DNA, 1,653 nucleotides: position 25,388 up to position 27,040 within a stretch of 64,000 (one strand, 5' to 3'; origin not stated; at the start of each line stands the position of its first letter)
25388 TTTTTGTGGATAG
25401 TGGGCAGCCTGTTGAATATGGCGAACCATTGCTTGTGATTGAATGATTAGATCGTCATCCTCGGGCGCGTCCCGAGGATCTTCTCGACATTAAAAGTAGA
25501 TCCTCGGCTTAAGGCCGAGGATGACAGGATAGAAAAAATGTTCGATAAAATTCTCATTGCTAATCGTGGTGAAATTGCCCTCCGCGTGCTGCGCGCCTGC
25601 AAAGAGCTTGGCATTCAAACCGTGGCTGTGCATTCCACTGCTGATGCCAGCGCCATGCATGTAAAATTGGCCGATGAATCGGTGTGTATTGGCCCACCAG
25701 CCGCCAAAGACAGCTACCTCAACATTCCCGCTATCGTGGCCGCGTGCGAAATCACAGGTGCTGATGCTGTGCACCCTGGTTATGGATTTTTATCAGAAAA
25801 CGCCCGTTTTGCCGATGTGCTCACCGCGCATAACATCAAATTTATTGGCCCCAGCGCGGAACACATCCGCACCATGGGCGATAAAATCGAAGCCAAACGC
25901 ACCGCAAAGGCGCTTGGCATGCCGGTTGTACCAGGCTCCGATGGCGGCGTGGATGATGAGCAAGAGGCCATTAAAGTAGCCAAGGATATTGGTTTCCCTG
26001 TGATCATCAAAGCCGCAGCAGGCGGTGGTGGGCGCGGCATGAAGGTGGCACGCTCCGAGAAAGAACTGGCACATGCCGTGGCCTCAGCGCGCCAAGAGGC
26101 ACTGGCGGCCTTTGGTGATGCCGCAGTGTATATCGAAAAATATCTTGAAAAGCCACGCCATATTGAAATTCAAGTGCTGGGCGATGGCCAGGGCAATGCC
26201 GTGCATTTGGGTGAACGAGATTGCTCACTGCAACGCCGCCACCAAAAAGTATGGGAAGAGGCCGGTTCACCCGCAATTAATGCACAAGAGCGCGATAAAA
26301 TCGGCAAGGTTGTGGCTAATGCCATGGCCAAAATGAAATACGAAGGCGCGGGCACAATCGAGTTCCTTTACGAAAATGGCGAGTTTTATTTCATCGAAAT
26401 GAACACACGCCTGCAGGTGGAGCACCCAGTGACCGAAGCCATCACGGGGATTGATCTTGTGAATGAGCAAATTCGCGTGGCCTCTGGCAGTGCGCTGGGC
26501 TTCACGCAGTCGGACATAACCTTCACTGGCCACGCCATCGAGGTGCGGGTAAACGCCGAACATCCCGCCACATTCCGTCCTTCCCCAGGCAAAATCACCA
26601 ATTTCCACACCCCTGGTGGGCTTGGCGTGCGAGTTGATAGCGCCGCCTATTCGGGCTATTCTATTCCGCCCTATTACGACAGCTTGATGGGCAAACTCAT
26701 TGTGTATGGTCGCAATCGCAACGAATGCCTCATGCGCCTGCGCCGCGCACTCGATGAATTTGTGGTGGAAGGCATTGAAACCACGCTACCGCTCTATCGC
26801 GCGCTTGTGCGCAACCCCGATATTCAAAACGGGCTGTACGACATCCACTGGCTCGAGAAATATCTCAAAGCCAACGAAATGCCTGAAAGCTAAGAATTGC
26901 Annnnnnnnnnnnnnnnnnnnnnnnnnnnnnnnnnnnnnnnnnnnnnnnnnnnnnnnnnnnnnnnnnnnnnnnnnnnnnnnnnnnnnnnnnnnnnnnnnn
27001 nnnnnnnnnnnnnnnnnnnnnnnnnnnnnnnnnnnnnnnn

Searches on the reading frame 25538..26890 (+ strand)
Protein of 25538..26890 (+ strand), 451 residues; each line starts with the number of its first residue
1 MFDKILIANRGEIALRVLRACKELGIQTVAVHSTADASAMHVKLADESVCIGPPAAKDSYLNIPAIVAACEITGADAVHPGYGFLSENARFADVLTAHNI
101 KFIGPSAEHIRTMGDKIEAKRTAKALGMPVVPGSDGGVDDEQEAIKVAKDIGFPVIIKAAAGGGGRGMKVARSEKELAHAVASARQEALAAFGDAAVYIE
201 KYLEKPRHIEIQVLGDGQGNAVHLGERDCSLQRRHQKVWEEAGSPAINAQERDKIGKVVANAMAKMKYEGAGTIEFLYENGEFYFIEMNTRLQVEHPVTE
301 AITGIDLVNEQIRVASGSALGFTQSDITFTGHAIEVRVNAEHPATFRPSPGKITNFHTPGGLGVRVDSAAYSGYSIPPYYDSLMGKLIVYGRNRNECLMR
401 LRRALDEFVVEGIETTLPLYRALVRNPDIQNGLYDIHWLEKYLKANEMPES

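Call 46: search_protein_families(library=pfam, proteins=[window:25538-26890:+], max_evalue=0.001)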
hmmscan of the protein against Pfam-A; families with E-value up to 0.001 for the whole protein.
window:25538-26890:+ (451 aa): 8 families
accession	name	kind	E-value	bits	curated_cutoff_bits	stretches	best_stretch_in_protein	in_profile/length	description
PF02786.22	CPSase_L_D2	-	7e-79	264.7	19.8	1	115-320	1-208/211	Carbamoyl-phosphate synthase L chain, ATP binding domain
PF00289.28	Biotin_carb_N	-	1.7e-45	154.4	25.5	1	1-110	1-110/110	Biotin carboxylase, N-terminal domain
PF02785.25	Biotin_carb_C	-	7.8e-37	126.1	32.4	1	335-440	1-107/108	Biotin carboxylase C-terminal domain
PF07478.18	Dala_Dala_lig_C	-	2.6e-13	50.4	24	1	142-290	26-174/204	D-ala D-ala ligase C-terminus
PF02222.28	ATP-grasp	-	6.2e-11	42.7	27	1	138-291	16-162/179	ATP-grasp domain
PF02655.19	ATP-grasp_3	-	0.00012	22.6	23.2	1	115-293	3-158/160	ATP-grasp domain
PF08443.16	RimK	-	0.00076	19.6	21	0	139-310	28-183/188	RimK-like ATP-grasp domain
PF01071.24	GARS_A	-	0.00079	19.7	27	0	137-218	22-103/194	Phosphoribosylglycinamide synthetase, ATP-grasp (A) domain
